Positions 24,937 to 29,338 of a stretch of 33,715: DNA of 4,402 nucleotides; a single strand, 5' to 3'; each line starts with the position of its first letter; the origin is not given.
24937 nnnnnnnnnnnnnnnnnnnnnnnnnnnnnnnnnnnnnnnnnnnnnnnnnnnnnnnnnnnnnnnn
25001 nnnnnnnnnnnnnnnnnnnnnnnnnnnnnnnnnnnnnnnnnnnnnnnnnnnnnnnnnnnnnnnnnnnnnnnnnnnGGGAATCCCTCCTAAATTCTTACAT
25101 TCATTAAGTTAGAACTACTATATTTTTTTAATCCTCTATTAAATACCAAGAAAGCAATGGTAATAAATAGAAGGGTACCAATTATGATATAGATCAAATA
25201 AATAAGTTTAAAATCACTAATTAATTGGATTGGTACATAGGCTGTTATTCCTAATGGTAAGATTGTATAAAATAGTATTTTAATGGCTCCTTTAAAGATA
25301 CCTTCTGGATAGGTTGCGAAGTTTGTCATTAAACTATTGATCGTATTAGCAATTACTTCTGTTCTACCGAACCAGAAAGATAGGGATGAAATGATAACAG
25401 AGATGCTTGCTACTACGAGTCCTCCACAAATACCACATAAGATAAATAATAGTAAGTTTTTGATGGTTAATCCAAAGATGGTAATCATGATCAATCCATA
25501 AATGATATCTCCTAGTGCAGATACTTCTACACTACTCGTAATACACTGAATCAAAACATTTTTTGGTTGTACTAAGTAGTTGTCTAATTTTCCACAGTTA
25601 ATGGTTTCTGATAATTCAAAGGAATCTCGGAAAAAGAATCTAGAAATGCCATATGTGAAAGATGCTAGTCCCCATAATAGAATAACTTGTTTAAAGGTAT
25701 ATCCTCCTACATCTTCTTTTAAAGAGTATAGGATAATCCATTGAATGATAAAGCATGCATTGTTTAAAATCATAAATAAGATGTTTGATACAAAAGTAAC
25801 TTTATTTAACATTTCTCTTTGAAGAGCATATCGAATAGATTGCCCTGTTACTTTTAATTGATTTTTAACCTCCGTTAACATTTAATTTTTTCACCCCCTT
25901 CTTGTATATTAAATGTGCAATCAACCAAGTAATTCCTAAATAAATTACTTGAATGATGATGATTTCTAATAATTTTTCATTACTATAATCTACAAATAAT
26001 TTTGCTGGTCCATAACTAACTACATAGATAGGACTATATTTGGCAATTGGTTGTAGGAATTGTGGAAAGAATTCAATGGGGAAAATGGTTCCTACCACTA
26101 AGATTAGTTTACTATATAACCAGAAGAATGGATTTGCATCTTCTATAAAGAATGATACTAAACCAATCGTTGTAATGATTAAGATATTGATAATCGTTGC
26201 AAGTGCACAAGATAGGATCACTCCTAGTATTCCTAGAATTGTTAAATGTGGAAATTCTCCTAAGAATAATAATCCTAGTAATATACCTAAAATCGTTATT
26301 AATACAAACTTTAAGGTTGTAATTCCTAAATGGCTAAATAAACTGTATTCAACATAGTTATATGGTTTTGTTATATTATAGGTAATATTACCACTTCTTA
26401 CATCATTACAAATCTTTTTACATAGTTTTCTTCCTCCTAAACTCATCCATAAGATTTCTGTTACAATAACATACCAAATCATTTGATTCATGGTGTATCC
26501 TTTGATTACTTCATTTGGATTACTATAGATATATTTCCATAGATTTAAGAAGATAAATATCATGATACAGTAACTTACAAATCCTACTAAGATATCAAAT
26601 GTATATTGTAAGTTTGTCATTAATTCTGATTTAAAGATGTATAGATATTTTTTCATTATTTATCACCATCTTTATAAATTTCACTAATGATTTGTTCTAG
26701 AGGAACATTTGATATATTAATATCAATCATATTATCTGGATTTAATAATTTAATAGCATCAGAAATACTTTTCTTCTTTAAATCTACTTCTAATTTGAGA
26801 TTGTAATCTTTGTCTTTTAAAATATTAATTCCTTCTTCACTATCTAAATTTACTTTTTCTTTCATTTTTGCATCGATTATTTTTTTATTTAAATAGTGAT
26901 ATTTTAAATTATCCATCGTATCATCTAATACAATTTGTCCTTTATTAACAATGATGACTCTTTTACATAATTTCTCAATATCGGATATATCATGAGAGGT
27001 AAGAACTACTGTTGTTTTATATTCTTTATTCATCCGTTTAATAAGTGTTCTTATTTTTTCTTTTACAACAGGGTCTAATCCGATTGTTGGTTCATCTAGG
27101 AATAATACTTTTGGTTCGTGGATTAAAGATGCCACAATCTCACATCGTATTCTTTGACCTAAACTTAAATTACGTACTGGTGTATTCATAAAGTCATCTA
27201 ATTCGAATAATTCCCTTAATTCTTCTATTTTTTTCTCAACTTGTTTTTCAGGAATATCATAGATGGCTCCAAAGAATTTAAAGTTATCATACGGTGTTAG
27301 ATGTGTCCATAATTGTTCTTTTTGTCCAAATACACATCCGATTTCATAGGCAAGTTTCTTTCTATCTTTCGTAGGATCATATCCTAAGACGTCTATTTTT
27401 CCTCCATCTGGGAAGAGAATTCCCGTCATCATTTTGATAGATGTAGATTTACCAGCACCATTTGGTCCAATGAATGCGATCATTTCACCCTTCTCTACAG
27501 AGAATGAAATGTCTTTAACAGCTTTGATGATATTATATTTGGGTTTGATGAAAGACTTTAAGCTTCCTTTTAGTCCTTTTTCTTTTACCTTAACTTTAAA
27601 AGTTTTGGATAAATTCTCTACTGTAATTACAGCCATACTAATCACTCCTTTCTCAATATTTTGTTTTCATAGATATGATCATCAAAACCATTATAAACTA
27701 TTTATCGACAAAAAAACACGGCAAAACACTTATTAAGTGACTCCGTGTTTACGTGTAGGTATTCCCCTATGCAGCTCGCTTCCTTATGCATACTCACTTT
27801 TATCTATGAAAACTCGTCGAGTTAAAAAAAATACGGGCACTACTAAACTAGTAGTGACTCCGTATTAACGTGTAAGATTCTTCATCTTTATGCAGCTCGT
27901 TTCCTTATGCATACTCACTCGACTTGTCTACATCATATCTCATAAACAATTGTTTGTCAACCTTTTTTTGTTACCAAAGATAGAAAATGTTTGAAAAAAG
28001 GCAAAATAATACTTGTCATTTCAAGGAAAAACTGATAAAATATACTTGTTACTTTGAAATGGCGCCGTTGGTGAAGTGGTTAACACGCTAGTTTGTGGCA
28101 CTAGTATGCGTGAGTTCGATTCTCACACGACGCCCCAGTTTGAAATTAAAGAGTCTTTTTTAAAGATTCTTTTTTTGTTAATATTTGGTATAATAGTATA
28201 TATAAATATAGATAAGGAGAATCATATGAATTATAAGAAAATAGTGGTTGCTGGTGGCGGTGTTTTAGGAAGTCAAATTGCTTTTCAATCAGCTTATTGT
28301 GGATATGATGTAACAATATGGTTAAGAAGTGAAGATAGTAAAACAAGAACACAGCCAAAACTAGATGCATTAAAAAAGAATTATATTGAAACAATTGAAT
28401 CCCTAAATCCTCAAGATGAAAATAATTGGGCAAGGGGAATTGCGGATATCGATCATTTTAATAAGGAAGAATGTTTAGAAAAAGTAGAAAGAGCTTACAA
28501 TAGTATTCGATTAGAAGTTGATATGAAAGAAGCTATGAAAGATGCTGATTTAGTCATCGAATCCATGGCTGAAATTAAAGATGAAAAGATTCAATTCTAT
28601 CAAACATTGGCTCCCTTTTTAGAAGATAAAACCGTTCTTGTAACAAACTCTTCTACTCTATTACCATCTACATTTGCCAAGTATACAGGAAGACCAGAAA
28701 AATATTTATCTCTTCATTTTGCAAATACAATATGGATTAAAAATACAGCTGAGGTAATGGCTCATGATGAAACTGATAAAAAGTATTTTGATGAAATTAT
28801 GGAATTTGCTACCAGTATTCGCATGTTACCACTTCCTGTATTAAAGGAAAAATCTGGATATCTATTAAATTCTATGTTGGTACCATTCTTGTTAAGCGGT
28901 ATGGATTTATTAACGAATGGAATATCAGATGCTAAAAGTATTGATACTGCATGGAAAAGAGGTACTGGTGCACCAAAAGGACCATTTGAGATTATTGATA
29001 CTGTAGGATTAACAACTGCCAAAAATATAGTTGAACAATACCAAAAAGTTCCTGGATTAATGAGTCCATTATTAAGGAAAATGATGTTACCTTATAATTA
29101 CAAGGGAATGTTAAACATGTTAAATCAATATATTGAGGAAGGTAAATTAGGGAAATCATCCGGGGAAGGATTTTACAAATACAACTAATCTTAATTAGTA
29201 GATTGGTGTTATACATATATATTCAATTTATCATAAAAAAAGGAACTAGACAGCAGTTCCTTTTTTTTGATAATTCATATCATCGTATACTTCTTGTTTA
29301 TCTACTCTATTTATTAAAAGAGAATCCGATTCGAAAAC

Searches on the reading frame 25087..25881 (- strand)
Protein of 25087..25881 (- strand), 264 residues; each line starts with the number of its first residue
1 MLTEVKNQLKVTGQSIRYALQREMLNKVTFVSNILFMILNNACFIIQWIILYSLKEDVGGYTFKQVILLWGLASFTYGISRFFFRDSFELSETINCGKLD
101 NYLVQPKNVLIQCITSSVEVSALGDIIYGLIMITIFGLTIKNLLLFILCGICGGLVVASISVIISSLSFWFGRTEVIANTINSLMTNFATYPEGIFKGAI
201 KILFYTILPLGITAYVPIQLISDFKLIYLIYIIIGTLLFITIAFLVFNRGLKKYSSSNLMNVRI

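Call 75: search_protein_families(library=pfam, proteins=[window:25087-25881:-], max_evalue=0.001)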
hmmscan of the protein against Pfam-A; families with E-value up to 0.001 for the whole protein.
window:25087-25881:- (264 aa): 1 family
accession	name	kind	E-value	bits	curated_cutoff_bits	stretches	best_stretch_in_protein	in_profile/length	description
PF06182.17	ABC2_membrane_6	-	2e-34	119.8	22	1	41-257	4-228/229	ABC-2 family transporter protein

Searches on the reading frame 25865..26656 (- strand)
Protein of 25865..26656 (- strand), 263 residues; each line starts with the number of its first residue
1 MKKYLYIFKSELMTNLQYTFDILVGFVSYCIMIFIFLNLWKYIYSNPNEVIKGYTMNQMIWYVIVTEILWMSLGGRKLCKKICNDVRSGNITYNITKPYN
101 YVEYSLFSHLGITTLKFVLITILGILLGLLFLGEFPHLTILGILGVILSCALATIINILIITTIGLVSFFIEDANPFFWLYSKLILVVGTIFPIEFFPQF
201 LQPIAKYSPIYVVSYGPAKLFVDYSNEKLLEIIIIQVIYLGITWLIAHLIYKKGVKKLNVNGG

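Call 75: search_protein_families(library=pfam, proteins=[window:25865-26656:-], max_evalue=0.001)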
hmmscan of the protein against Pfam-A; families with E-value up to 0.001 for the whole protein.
window:25865-26656:- (263 aa): 2 families
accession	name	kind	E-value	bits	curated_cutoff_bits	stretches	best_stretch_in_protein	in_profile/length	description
PF06182.17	ABC2_membrane_6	-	5.2e-17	62.8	22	1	32-261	3-228/229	ABC-2 family transporter protein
PF12698.13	ABC2_membrane_3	-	4.1e-05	23.3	31.6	1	106-246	207-340/347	ABC-2 family transporter protein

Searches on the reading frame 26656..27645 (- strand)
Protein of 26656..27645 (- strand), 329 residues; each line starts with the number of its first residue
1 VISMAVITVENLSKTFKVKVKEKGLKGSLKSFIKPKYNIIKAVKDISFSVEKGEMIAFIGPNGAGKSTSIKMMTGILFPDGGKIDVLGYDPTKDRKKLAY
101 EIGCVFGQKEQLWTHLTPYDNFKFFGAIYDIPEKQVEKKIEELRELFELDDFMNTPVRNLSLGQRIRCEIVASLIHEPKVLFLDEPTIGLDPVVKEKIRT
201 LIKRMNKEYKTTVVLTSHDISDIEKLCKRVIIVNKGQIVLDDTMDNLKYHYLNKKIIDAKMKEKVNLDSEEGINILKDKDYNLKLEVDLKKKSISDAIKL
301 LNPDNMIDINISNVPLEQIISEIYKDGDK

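Call 76: search_protein_families(library=pfam, proteins=[window:26656-27645:-], max_evalue=0.001)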
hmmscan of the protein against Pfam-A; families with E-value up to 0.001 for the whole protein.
window:26656-27645:- (329 aa): 3 families
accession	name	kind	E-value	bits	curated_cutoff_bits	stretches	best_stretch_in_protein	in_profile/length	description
PF00005.33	ABC_tran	-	5.4e-31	108.5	25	1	43-187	1-136/137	ABC transporter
PF13304.12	AAA_21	-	6.5e-13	49.8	27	1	153-219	231-299/304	AAA domain, putative AbiEii toxin, Type IV TA system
PF12846.13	AAA_10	-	0.00028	20.5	27.5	0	44-102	12-68/362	AAA-like domain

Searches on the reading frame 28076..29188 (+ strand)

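Call 76: search_protein_families(library=pfam, proteins=[window:28076-29188:+], max_evalue=0.001)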
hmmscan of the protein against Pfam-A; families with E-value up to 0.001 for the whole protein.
window:28076-29188:+ (370 aa): 2 families
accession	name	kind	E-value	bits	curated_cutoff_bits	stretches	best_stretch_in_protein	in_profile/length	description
PF02737.24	3HCDH_N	-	8.5e-31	107.7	22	1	55-257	1-178/180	3-hydroxyacyl-CoA dehydrogenase, NAD binding domain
PF00725.27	3HCDH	-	5.3e-19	69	22.1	1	261-369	1-97/97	3-hydroxyacyl-CoA dehydrogenase, C-terminal domain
